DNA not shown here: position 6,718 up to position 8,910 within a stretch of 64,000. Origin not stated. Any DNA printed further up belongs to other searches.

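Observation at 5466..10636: gcvPA and gcvPB separated by a lower-GC YejM/PbgA-like sulfatase-family membrane protein gene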

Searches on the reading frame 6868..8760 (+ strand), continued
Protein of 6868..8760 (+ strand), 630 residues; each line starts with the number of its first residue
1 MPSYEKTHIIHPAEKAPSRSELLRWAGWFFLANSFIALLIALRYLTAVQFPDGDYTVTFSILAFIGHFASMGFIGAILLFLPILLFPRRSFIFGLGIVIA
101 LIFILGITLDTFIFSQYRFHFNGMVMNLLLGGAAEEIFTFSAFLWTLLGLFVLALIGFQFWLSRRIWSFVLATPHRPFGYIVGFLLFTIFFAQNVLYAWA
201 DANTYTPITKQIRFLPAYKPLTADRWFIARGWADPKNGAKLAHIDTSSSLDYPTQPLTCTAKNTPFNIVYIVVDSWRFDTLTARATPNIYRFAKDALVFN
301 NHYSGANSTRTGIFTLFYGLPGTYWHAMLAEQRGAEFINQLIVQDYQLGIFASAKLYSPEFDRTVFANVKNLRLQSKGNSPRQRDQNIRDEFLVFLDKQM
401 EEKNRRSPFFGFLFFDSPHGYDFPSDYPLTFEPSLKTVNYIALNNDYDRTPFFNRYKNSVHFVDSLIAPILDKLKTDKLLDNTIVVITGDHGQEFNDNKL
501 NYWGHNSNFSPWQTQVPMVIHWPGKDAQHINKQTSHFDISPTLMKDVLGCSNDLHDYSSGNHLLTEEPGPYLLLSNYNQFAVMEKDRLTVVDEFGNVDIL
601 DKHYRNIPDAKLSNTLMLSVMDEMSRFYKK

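Call 37: search_protein_families(library=ncbifam, proteins=[L014:4685-5281:+, L014:9346-10311:+, L009:6664-7833:+, L009:9867-10925:+, L071:2155-3063:+], max_evalue=0.00001)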
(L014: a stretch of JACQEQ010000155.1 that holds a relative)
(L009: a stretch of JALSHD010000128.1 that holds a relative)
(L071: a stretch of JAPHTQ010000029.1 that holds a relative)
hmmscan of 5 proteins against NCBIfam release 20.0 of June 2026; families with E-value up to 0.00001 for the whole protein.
L014:4685-5281:+ (198 aa): 2 families
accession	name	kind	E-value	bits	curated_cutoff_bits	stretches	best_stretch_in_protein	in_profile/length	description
NF001808.0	PRK00522.1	equivalog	3.1e-55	186.1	123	1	33-198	1-166/167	thiol peroxidase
NF045827.1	perox_SUH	exception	1.2e-36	125.8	298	1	33-198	1-166/178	thiol peroxidase Prx-SUH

L014:9346-10311:+ (321 aa): 12 families
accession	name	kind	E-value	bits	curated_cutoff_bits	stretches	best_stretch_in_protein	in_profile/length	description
NF041164.1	NucKinThplmales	equivalog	1.3e-30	106.7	450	1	49-296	29-274/295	nucleoside kinase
TIGR02152.1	D_ribokin_bact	equivalog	5.9e-18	65.2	299.65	1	49-308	26-295/298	ribokinase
TIGR04382.1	myo_inos_iolC_N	equivalog_domain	2.7e-16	59.7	300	1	222-301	218-297/309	5-dehydro-2-deoxygluconokinase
NF053626.1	RibKinHalex1628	equivalog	3.7e-15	56.2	330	1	52-302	32-281/293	ATP-dependent ribose-1-phosphate kinase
TIGR02198.1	rfaE_dom_I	equivalog_domain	6.7e-14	51.7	345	1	55-304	44-307/315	D-glycero-beta-D-manno-heptose-7-phosphate kinase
NF041134.1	R1P_kin_Thcocales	equivalog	1.9e-12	47.2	500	1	56-299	35-268/291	ADP-dependent ribose-1-phosphate kinase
NF007321.0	PRK09813.1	equivalog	3.7e-11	43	247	1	51-297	16-258/261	fructoselysine 6-kinase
TIGR03168.1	1-PFK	subfamily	3.9e-11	42.4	216.4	1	214-305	203-293/305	hexose kinase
TIGR03828.1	pfkB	equivalog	5.6e-09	35.4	292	1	214-305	203-293/305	1-phosphofructokinase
NF006957.1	PRK09434.1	equivalog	3.4e-08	33.4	450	1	196-288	180-275/302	fructokinase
NF008353.0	PRK11142.1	equivalog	1.6e-07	31.1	341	1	89-311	72-301/307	ribokinase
NF047869.1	myo_kin_aldol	exception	4.8e-07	28.5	600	1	252-314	270-332/586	bifunctional 5-dehydro-2-deoxygluconokinase/5-dehydro-2-deoxyphosphogluconate aldolase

L009:6664-7833:+ (389 aa): 6 families
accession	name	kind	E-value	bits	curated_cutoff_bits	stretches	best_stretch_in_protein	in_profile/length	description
TIGR02193.1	heptsyl_trn_I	equivalog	3.4e-30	105.4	185.3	1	40-377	2-319/320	lipopolysaccharide heptosyltransferase I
TIGR02201.1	heptsyl_trn_III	equivalog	3.2e-26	92.2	170.2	1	42-333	4-305/344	putative lipopolysaccharide heptosyltransferase III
NF007742.0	PRK10422.1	equivalog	4.6e-22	78.3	467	1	39-327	7-301/352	lipopolysaccharide core heptosyltransferase RfaQ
TIGR02195.1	heptsyl_trn_II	equivalog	6.5e-20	71.5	134.6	1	46-377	8-337/339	lipopolysaccharide heptosyltransferase II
NF008204.0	PRK10964.1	equivalog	9.8e-16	57.8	437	1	40-336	3-301/322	lipopolysaccharide heptosyltransferase RfaC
NF008162.0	PRK10916.1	equivalog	3e-11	43.1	569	1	205-331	177-303/348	ADP-heptose--LPS heptosyltransferase RfaF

L009:9867-10925:+ (352 aa): 3 families
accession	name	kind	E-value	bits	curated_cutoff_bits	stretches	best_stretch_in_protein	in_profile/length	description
NF041713.1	Tar_polymTarL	equivalog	3.4e-07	29.3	1000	1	96-272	305-492/562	teichoic acid ribitol-phosphate polymerase TarL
NF041712.1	techglyph_taseTarF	equivalog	4.5e-06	26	550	1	129-270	165-312/388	teichoic acid glycerol-phosphate transferase TarF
NF046086.1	BFO_1060_trans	domain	7.9e-06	25.2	200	1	154-343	172-363/365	BFO_1060 family glycosyltransferase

L071:2155-3063:+ (302 aa): 6 families
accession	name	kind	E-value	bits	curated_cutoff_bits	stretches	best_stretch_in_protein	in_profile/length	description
NF009544.0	PRK12928.1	subfamily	5.5e-109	364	210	1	18-302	13-295/300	lipoyl synthase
NF004019.1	PRK05481.1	subfamily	1.6e-106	355.8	203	1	26-302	2-275/286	lipoyl synthase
TIGR00510.1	lipA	equivalog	4.5e-102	341.4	310.25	1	21-301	13-291/302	lipoyl synthase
NF053790.1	LplA_LipA_fuse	exception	2.4e-99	333.6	800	1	18-302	326-605/606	bifunctional lipoate--protein ligase/lipoyl synthase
NF053743.1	LipS2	equivalog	5.6e-08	32.6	270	0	189-247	139-196/292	LipS2 family lipoyl synthase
TIGR00433.2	bioB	equivalog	4.3e-07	29.5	225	1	175-251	143-218/307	biotin synthase BioB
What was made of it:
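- Tried and rejected: The best match is a generic nucleoside/ribokinase; rfaE_dom_I scores 51.7 against 345 bits (call 37).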

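Call 50: search_protein_families(library=pfam, proteins=[L020:8109-9998:-, L020:6877-8112:+, L020:4885-5775:+], max_evalue=0.0001)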
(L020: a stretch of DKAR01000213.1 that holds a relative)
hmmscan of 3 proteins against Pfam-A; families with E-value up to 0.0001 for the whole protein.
L020:8109-9998:- (629 aa): 1 family
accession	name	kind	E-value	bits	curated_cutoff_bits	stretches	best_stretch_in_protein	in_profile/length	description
PF00884.28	Sulfatase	-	1.2e-29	104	25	1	249-529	1-301/301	Sulfatase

L020:6877-8112:+ (411 aa): 1 family
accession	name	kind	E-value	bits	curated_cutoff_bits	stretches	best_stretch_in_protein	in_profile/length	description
PF01075.23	Glyco_transf_9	-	5.4e-48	163.9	22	1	130-362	2-229/247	Glycosyltransferase family 9 (heptosyltransferase)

L020:4885-5775:+ (296 aa): 1 family
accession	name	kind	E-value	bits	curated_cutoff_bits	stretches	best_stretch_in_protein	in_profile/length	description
PF00294.29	PfkB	-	6.6e-36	124.6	25.8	1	21-276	25-297/302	pfkB family carbohydrate kinase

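Call 51: search_protein_families(library=ncbifam, proteins=[L020:8109-9998:-], max_evalue=0.000001)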
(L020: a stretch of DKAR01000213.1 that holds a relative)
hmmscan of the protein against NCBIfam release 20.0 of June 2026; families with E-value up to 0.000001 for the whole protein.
L020:8109-9998:- (629 aa): 5 families
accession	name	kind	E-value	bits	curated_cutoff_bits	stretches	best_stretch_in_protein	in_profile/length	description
NF038282.1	LapC_YejM_PbgA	exception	6.2e-20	71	825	1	247-555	257-527/584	LPS biosynthesis-modulating metalloenzyme YejM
TIGR03417.1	chol_sulfatase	equivalog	1.9e-11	43.5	433.45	1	439-550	255-366/500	choline-sulfatase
NF010322.0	PRK13759.1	equivalog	2.3e-10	39.6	481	1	438-545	269-377/486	arylsulfatase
NF028537.1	P_eth_NH2_trans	domain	2e-08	33.2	500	1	404-531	386-516/527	phosphoethanolamine--lipid A transferase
NF045661.1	HdlasePehA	equivalog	4.3e-08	32.2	900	1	444-532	289-380/506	phosphoric/sulfuric ester hydrolase PehA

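Call 63: predict_structure(alignment_id=A1)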
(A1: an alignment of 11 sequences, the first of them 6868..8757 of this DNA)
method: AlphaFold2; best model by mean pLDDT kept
length: 630 residues; sequences in the alignment: 11
mean_pLDDT: 73.6   pTM: 0.66
mean pLDDT of the five models: 73.6, 72.0, 71.4, 71.1, 70.6
residues with pLDDT >= 90: 81; 70-90: 325; 50-70: 137; < 50: 87
segments of 3 or more residues with pLDDT < 50: 1-13, 117-119, 122-139, 238-247, 326-328, 355-358, 435-451, 493-506
pLDDT, mean of each block of 10 residues (from residue 1): 42 65 91 89 65 69 83 88 88 92 84 57 48 43 74 91 92 77 84 74 56 63 66 58 43 81 57 68 91 91 70 78 54 78 88 59 73 69 87 89 72 72 79 52 39 73 90 85 79 42 52 82 87 87 88 86 78 78 87 77 81 86 65
secondary structure, 60 per line:
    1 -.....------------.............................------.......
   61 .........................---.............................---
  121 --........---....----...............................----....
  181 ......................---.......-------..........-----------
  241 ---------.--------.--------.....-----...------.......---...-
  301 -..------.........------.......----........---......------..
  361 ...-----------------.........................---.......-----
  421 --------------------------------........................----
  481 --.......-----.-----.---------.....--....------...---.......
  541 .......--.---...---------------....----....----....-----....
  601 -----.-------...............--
elements in order: H2-6 H19-47 H54-85 H89-117 H123-130 H134-137 H142-172 H177-202 H206-212 H220-229 E268-272 H287-293 E297-299 H310-318 H325-331 H336-343 E347-352 H359-363 H381-405 E409-415 H453-476 E483-489 H511-514 E518-521 E528-530 H536-547 E572-575 E580-583 E588-591 E597-600 H614-627
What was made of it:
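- On LapC/YejM/PbgA: Five long helices in the model (call 63).
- Checked: The AlphaFold model of X has five long N-terminal helices (19-47, 54-85, 89-117, 142-172, 177-202) followed by an alpha/beta domain (call 63).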

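Call 66: fold_search(model_id=the predicted structure, library=pdb)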
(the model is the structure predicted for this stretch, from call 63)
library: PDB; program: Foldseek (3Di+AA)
matches with E <= 10: 436; with E <= 0.001: 144
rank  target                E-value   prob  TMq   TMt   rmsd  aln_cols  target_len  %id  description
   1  6xlp_A                3.4e-27  1.00  0.50  0.53  17.9       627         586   26  Structure of the essential inner membrane lipopolysaccharide-PbgA complex (released 2020-08-26)
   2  6v8q_B                3.4e-26  1.00  0.49  0.54  18.0       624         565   25  Structure of an inner membrane protein required for PhoPQ regulated increases in outer membrane cardiolipin (released 2020-03-18)
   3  6v8q_A                7.5e-25  1.00  0.50  0.55  17.6       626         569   25  Structure of an inner membrane protein required for PhoPQ regulated increases in outer membrane cardiolipin (released 2020-03-18)
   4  6vat_B                3.0e-20  1.00  0.48  0.86   4.2       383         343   26  Structure of the periplasmic domain of YejM from Salmonella typhimurium (released 2020-08-26)
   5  6vat_C                7.8e-20  1.00  0.49  0.86   3.9       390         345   26  Structure of the periplasmic domain of YejM from Salmonella typhimurium (released 2020-08-26)
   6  6vat_E                9.1e-20  1.00  0.49  0.86   4.2       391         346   26  Structure of the periplasmic domain of YejM from Salmonella typhimurium (released 2020-08-26)
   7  6vat_A                2.0e-19  1.00  0.48  0.85   4.3       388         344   26  Structure of the periplasmic domain of YejM from Salmonella typhimurium (released 2020-08-26)
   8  6vat_D                3.3e-19  1.00  0.47  0.84   4.6       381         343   26  Structure of the periplasmic domain of YejM from Salmonella typhimurium (released 2020-08-26)
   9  5i5d_B                7.1e-19  1.00  0.48  0.86   4.1       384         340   26  Salmonella global domain 245 (released 2017-04-19)
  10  6vc7_A                8.5e-19  1.00  0.47  0.84   4.3       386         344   26  Structure of the F349A mutant of the periplasmic domain of YejM from Salmonella typhimurium (released 2020-08-26)
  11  5i5d_C                9.4e-19  1.00  0.47  0.86   4.3       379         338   26  Salmonella global domain 245 (released 2017-04-19)
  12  5i5d_D                1.3e-18  1.00  0.48  0.85   4.4       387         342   27  Salmonella global domain 245 (released 2017-04-19)
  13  5i5f_A                2.1e-18  1.00  0.48  0.86   4.4       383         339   27  Salmonella global domain 191 (released 2016-08-17)
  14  6vat_F                6.7e-18  1.00  0.48  0.84   4.1       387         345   27  Structure of the periplasmic domain of YejM from Salmonella typhimurium (released 2020-08-26)
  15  5i5h                  1.6e-17  1.00  0.46  0.85   4.2       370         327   24  Ecoli global domain 245-586 (released 2016-08-17)
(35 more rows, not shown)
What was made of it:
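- On LapC/YejM/PbgA: Fold match to 6xlp and 6v8q (call 66).
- Checked: Its best structural match is full-length PbgA (6xlp, E 3e-27, call 66).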
